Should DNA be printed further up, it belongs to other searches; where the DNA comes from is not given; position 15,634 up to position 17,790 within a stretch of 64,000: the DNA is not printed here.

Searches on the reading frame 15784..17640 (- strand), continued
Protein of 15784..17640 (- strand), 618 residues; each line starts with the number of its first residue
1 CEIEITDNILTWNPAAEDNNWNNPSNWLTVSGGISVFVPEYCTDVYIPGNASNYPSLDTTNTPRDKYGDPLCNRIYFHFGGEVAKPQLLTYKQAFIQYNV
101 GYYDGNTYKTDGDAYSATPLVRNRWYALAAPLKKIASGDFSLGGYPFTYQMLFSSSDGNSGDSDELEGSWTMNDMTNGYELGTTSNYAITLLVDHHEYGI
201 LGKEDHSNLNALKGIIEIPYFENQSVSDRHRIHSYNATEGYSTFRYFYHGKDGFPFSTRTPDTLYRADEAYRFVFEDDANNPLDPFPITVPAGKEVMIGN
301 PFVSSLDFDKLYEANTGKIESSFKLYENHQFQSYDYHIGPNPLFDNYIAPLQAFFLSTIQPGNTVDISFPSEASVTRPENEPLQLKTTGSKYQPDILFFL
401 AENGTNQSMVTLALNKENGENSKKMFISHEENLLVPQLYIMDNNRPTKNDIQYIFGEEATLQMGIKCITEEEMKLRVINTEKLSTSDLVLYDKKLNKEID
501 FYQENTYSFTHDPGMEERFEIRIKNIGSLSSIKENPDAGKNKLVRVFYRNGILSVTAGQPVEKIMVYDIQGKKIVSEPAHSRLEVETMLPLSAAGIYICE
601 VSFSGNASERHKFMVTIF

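Call 50: find_homologous_proteins(query=A5, max_evalue=10)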
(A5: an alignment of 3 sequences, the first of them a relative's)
Query A5 (3 sequences) (76 aa, profile of the alignment): 1232 proteins with E <= 10 among 2042 candidates; the best 120 are listed.
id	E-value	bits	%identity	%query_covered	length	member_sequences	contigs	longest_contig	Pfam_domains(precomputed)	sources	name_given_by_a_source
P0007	5.8e-35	137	50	29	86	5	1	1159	-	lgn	-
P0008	5.8e-30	121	95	100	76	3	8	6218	PF28310.1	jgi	jgi:hypothetical protein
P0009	3.0e-27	112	50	37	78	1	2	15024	-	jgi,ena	-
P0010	6.0e-27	111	62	34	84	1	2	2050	-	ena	-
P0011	4.1e-26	109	83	100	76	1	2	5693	PF28310.1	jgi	jgi:hypothetical protein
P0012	2.3e-25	106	77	97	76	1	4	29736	-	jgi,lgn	-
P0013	1.5e-24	104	50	37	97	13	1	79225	-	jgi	jgi:hypothetical protein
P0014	1.8e-24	103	77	96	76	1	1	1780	PF28310.1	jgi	jgi:hypothetical protein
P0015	3.8e-23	99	46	37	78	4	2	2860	PF28310.1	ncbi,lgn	-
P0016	2.2e-22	97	51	99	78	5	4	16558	PF28310.1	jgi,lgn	jgi:hypothetical protein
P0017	2.4e-22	97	69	97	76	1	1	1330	-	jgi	jgi:hypothetical protein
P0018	2.5e-22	96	68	95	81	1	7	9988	-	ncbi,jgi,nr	ncbi:MAG: hypothetical protein FJY10_09765 [Bacteroidetes bacterium]|nr:hypothetical protein [Bacter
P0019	4.6e-22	96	46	95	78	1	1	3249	-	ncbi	-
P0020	6.5e-22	95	46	95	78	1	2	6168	-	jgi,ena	-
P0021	6.6e-22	95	45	95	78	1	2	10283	-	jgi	jgi:hypothetical protein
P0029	1.6e-20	91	53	97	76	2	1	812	PF28310.1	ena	-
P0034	2.6e-20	90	80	79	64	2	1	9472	PF28310.1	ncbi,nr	ncbi:MAG: hypothetical protein FJY10_09755 [Bacteroidetes bacterium]|nr:hypothetical protein [Bacter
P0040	4.2e-20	89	68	82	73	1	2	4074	PF28310.1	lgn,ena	-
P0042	4.8e-20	89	63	89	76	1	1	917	PF28310.1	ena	-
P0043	5.1e-20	89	65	89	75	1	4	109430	-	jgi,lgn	jgi:hypothetical protein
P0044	5.4e-20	89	45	95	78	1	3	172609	-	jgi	jgi:hypothetical protein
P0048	6.8e-20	89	53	39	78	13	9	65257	-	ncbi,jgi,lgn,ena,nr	ncbi:MAG: hypothetical protein Q8S18_04375 [Bacteroidales bacterium]|nr:hypothetical protein [Bacter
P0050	7.4e-20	89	56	93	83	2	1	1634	PF28310.1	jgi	jgi:hypothetical protein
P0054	9.1e-20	88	47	95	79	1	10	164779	PF28310.1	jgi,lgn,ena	-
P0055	1.0e-19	88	52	42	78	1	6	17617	PF28310.1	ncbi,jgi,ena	jgi:hypothetical protein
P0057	1.2e-19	88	-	-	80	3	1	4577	PF28310.1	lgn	-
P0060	1.4e-19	88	59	89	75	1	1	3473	PF28310.1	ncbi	-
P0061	1.4e-19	88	55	87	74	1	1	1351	PF28310.1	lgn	-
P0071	2.0e-19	87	49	88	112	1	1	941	PF28310.1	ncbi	-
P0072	2.1e-19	87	63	86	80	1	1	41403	PF28310.1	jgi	jgi:hypothetical protein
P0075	2.2e-19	87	61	95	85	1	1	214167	-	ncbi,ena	-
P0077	2.4e-19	87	67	87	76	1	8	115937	-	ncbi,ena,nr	ncbi:MAG: hypothetical protein ISS18_08750 [Bacteroidales bacterium]|nr:hypothetical protein [Bacter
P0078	2.5e-19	87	57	96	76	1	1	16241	PF28310.1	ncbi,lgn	-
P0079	2.6e-19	87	63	86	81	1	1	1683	PF28310.1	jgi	jgi:hypothetical protein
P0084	2.9e-19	87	51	89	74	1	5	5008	PF28310.1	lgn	-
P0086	3.0e-19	87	47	95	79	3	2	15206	-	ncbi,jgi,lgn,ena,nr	ncbi:MAG: hypothetical protein CVT99_16095 [Bacteroidetes bacterium HGW-Bacteroidetes-16]|jgi:hypoth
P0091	3.7e-19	86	-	-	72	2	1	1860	PF28310.1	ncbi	-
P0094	4.1e-19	86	56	97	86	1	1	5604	PF28310.1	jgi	jgi:hypothetical protein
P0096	4.2e-19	86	-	-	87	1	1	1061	PF28310.1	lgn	-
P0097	4.4e-19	86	-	-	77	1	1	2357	PF28310.1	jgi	-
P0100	4.8e-19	86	49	51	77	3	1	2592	PF28310.1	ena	-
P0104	5.2e-19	86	57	95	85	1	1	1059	PF28310.1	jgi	jgi:hypothetical protein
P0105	5.3e-19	86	-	-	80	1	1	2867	PF28310.1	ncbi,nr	ncbi:MAG: hypothetical protein K8F24_06090 [Bacteroidales bacterium]|nr:hypothetical protein [Bacter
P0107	5.7e-19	86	62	92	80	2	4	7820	PF28310.1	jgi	jgi:hypothetical protein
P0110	6.2e-19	86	52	93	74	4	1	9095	PF28310.1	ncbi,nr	ncbi:MAG: hypothetical protein K8R58_01350 [Bacteroidales bacterium]|nr:hypothetical protein [Bacter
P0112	6.7e-19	85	54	46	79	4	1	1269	PF28310.1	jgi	jgi:hypothetical protein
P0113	6.7e-19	85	63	91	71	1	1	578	PF28310.1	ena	-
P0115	6.9e-19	85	51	89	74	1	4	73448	PF28310.1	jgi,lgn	jgi:hypothetical protein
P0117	7.2e-19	85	56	87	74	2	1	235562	PF28310.1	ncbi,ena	-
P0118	7.2e-19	85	60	82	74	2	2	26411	PF28310.1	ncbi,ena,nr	ncbi:MAG: hypothetical protein KDC05_04980 [Bacteroidales bacterium]|nr:hypothetical protein [Bacter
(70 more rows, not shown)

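Call 55: search_protein_families(library=ncbifam, alignment_id=A6, max_evalue=0.01)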
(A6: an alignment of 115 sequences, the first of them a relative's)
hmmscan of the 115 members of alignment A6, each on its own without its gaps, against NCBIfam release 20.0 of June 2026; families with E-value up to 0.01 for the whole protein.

A. member 1, P0110 (74 aa): 1 family
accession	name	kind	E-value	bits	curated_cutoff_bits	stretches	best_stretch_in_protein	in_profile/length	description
NF046080.1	PID_CTERM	domain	2.1e-09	37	26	1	47-68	2-23/25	PID-CTERM protein-sorting domain-containing protein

B. families by the number of members that match (of 115 scanned): 3 families
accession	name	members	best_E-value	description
NF046080.1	PID_CTERM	103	5.1e-10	PID-CTERM protein-sorting domain-containing protein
NF058668.1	small_QAALIT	1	0.003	QAALIT motif small membrane protein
NF040984.1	BimA_first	1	0.0087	trimeric autotransporter actin-nucleating factor BimA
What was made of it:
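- On PID-CTERM (NF046080 / PF28310): Canonical members pass, for example P0110 at 37 bits (call 55).
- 103 of 115 family members match NF046080; P0110 scores 37 bits against a cutoff of 26 (call 55).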

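Call 57: find_encoding_contigs(protein=P0117, flank=10000, max_places=2)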
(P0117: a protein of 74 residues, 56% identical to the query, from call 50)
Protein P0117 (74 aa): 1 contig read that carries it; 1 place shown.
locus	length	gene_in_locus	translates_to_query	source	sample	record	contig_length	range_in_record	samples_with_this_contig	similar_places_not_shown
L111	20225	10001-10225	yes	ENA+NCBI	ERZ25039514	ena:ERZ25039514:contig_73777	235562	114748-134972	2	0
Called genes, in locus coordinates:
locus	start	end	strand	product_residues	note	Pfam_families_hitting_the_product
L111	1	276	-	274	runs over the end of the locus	PF01479:S4, PF00849:PseudoU_synth_2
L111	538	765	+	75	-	-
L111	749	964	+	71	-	PF28310:PID_CTERM (weak)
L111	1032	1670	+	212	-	PF01693:Cauli_VI, PF00075:RNase_H (weak)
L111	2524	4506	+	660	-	PF16409:DUF5017, PF00932:LTD (weak)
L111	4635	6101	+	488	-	-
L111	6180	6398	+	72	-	-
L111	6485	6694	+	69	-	-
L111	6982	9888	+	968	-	PF00801:PKD, PF18911:PKD_4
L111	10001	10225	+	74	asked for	PF28310:PID_CTERM (weak)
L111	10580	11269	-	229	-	PF00156:Pribosyltran (weak)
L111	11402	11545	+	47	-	-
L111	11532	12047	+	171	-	PF22896:OB_RNR_1st (faint), PF08206:OB_RNB, PF17849:OB_Dis3, PF17876:CSD2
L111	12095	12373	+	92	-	PF00773:RNB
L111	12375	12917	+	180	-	PF00773:RNB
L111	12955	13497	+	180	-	PF00773:RNB, PF00575:S1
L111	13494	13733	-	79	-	-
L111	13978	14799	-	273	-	-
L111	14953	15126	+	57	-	-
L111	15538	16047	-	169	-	PF01168:Ala_racemase_N (weak), PF00842:Ala_racemase_C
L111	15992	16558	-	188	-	PF01168:Ala_racemase_N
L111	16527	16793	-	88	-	-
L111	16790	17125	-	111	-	-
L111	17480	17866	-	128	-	PF08245:Mur_ligase_M (weak)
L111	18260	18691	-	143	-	PF04166:PdxA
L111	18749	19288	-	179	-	PF04166:PdxA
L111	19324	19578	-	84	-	PF00883:Peptidase_M17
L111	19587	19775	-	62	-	PF00883:Peptidase_M17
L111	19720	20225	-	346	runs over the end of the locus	PF02789:Peptidase_M17_N (weak), PF00883:Peptidase_M17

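Call 58: find_encoding_contigs(protein=P0075, flank=10000, max_places=2)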
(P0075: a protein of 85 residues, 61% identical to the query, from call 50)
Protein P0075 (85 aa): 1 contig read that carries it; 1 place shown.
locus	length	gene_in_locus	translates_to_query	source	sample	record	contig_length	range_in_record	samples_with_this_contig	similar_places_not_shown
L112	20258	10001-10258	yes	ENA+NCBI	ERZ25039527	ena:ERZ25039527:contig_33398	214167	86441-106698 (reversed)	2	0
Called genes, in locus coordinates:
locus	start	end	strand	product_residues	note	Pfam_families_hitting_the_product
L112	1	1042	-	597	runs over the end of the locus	PF01257:2Fe-2S_thioredx, PF01512:Complex1_51K, PF10531:SLBB (weak), PF10589:NADH_4Fe-4S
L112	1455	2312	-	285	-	PF00682:HMGL-like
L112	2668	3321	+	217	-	-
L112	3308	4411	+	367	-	PF00850:Hist_deacetyl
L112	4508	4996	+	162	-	-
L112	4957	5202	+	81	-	PF18962:Por_Secre_tail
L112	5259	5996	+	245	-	-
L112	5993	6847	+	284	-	PF18962:Por_Secre_tail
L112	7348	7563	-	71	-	-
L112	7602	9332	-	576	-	PF00474:SSF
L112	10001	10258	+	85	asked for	-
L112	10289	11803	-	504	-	-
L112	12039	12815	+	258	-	PF08239:SH3_3 (weak), PF18348:SH3_16, PF00877:NLPC_P60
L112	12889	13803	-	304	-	-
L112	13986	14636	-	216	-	PF01135:PCMT, PF00398:RrnaAD (weak), PF13847:Methyltransf_31 (weak)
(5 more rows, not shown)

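Call 61: search_protein_families(library=ncbifam, proteins=[L111:6982-9888:+, L105:6738-8882:+, L104:6246-8342:+], max_evalue=0.01)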
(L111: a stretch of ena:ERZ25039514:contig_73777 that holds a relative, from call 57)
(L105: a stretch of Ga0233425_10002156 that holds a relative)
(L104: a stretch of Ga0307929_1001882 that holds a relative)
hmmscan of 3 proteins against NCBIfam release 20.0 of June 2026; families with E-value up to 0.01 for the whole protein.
L111:6982-9888:+ (968 aa): 1 family
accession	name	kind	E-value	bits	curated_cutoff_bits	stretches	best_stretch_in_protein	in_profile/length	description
NF058578.1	CPR_pilus_PamR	equivalog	7.9e-07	28.2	300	1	243-332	164-254/297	pilus system RbmA-like protein PamR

L105:6738-8882:+ (714 aa): 2 families
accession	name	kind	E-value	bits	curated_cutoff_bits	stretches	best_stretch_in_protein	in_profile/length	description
TIGR04183.1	Por_Secre_tail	domain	3.6e-06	26.9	23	1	652-712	11-70/72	T9SS type A sorting domain-containing protein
NF033708.1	T9SS_Cterm_ChiA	domain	0.0015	18.3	40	1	661-711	1-53/55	T9SS sorting signal type C domain-containing protein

L104:6246-8342:+ (698 aa): 2 families
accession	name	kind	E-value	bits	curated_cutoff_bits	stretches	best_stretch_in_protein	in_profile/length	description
TIGR04183.1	Por_Secre_tail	domain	9.8e-07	28.7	23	1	633-697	8-71/72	T9SS type A sorting domain-containing protein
NF038113.1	T9SSA_dep_M36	equivalog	0.00026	19.3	885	1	636-697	806-868/869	T9SS-dependent M36 family metallopeptidase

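Call 71: find_encoding_contigs(protein=P0044, flank=10000, max_places=2)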
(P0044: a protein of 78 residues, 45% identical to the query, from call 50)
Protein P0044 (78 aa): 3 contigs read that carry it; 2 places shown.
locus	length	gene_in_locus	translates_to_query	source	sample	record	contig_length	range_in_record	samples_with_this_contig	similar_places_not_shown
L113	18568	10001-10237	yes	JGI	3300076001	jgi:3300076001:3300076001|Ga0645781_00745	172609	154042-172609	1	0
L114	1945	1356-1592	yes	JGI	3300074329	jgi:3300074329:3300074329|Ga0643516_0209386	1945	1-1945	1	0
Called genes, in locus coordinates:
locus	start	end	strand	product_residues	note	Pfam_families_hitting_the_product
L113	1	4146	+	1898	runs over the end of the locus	PF22352:K319L-like_PKD (faint), PF16403:Bact_surface_Ig-like (faint), PF00958:GMP_synt_C (faint), PF18309:PAZ_3 (faint), PF00963:Cohesin (weak)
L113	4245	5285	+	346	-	PF18962:Por_Secre_tail (weak)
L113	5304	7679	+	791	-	PF00963:Cohesin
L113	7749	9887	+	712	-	-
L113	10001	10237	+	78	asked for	-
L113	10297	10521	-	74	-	-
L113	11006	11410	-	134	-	PF00583:Acetyltransf_1, PF13508:Acetyltransf_7, PF08445:FR47 (weak)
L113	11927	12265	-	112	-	PF02452:PemK_toxin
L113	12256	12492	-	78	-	-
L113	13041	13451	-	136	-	PF13366:PDDEXK_3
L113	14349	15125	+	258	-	PF13358:DDE_3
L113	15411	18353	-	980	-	PF01565:FAD_binding_4, PF02913:FAD-oxidase_C, PF13183:Fer4_8 (weak), PF13534:Fer4_17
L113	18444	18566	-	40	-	?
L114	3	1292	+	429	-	?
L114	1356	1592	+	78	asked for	-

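Call 72: find_encoding_contigs(protein=P0054, flank=10000, max_places=2)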
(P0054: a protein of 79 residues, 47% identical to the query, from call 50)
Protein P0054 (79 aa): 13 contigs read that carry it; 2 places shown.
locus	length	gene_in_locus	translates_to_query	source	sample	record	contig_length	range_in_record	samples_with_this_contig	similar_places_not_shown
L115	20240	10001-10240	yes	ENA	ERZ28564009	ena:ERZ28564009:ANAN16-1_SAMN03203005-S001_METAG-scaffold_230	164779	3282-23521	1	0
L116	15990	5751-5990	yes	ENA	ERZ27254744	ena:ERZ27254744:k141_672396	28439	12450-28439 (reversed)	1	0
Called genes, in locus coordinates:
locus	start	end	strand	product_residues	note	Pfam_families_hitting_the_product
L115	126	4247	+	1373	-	PF14870:PSII_BNR, PF13895:Ig_2 (faint), PF06832:BiPBP_C (faint), PF13927:Ig_3 (faint), PF16820:PKD_3 (faint), PF18962:Por_Secre_tail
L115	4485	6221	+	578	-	PF13181:TPR_8 (faint), PF21033:RMD1-3 (faint), PF07719:TPR_2 (faint), PF13374:TPR_10 (faint), PF13176:TPR_7 (faint), PF13424:TPR_12, PF00515:TPR_1 (weak), PF13424:TPR_12 (weak)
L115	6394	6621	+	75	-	-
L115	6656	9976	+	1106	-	PF14870:PSII_BNR, PF02012:BNR (faint), PF14870:PSII_BNR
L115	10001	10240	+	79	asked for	PF28310:PID_CTERM (faint)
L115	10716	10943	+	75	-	-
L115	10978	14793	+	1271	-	PF14870:PSII_BNR, PF02012:BNR (faint), PF14870:PSII_BNR, PF06832:BiPBP_C (faint), PF14870:PSII_BNR, PF13895:Ig_2 (faint), PF13927:Ig_3 (faint), PF18962:Por_Secre_tail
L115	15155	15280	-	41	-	-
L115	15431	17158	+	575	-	PF17874:TPR_MalT (faint), PF00515:TPR_1 (faint), PF07719:TPR_2 (faint), PF14938:SNAP (faint), PF13181:TPR_8 (faint), PF13374:TPR_10 (faint), PF13424:TPR_12, PF13424:TPR_12, +1 more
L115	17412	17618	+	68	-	-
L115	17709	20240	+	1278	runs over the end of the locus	PF14870:PSII_BNR, PF02012:BNR (faint), PF14870:PSII_BNR, PF13927:Ig_3 (faint), PF18962:Por_Secre_tail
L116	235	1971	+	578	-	PF13181:TPR_8 (faint), PF21033:RMD1-3 (faint), PF07719:TPR_2 (faint), PF13374:TPR_10 (faint), PF13176:TPR_7 (faint), PF13424:TPR_12, PF00515:TPR_1 (weak), PF13424:TPR_12 (weak)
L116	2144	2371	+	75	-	-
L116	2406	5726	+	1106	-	PF14870:PSII_BNR, PF02012:BNR (faint), PF14870:PSII_BNR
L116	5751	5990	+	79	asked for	PF28310:PID_CTERM (faint)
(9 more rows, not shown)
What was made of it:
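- Stored annotations label members PF28310:PID_CTERM (calls 57, 72).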

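Call 73: find_encoding_contigs(protein=P0043, flank=10000, max_places=2)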
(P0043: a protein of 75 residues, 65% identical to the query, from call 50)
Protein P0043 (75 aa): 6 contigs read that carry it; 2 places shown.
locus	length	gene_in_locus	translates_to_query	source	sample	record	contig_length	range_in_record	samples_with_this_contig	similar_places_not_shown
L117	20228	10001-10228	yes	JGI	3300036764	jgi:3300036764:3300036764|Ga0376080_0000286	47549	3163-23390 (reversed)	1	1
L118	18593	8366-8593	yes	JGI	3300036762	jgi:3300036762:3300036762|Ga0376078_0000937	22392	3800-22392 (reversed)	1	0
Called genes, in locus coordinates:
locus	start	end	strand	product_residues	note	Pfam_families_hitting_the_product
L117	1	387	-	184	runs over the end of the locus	PF00881:Nitroreductase, PF14512:TM1586_NiRdase (weak), PF00881:Nitroreductase, PF14512:TM1586_NiRdase (weak)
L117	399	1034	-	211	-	PF01596:Methyltransf_3, PF01135:PCMT, PF13578:Methyltransf_24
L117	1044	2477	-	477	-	-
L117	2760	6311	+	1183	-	-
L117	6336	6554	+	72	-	-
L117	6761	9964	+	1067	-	-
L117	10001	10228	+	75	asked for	-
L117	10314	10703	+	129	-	-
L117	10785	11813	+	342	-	PF01168:Ala_racemase_N, PF14031:D-ser_dehydrat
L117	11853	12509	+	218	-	PF13371:TPR_9 (faint), PF13424:TPR_12 (faint), PF13174:TPR_6 (faint), PF13181:TPR_8 (faint), PF13414:TPR_11, PF13428:TPR_14 (faint), PF00515:TPR_1, PF07719:TPR_2 (weak), +2 more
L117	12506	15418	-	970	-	PF03372:Exo_endo_phos (weak), PF00932:LTD, PF00801:PKD, PF18911:PKD_4, PF00932:LTD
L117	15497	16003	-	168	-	-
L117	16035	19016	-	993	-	PF00072:Response_reg (faint), PF01326:PPDK_N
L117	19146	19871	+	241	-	PF13189:Cytidylate_kin2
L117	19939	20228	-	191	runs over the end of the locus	PF00731:AIRC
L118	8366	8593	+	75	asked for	-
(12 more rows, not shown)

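Call 75: predict_structure(alignment_id=A3)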
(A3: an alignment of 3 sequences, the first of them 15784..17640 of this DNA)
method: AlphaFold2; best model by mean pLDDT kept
length: 618 residues; sequences in the alignment: 3
mean_pLDDT: 35.9   pTM: 0.28
mean pLDDT of the five models: 35.9, 35.9, 34.7, 34.2, 29.0
residues with pLDDT >= 90: 0; 70-90: 57; 50-70: 91; < 50: 470
segments of 3 or more residues with pLDDT < 50: 1-396, 410-436, 442-457, 479-486, 525-542
pLDDT, mean of each block of 10 residues (from residue 1): 29 40 39 29 27 24 27 22 20 22 28 24 23 24 24 24 22 21 22 22 23 23 23 24 20 20 20 24 25 27 24 23 23 21 21 25 24 23 24 42 54 37 26 43 35 43 63 64 54 77 67 65 48 34 56 71 78 76 69 63 61 54
secondary structure, 60 per line:
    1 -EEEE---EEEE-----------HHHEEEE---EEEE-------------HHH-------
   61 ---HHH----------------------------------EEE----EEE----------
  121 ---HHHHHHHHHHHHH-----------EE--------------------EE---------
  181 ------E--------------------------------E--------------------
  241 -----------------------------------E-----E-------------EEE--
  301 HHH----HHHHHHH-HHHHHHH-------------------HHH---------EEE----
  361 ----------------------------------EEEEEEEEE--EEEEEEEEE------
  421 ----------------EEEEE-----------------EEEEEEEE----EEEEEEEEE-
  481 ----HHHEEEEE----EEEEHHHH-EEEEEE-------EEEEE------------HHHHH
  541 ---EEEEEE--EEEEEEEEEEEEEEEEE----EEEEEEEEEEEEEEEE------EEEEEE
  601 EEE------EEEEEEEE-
elements in order: E2-5 E9-12 E27-30 E34-37 E101-103 E108-110 H124-136 E296-298 H308-314 H316-322 E354-356 E395-403 E406-414 E437-441 E459-466 E471-479 E488-492 E497-500 H501-504 E506-511 E519-523 H536-540 E544-549 E552-568 E573-588 E595-603 E610-617
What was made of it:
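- My attempt to model the shared cargo module failed (call 75).
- Tried and rejected: With three sequences the mean pLDDT was 35.9, which is unusable, so I ran no fold search (call 75).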
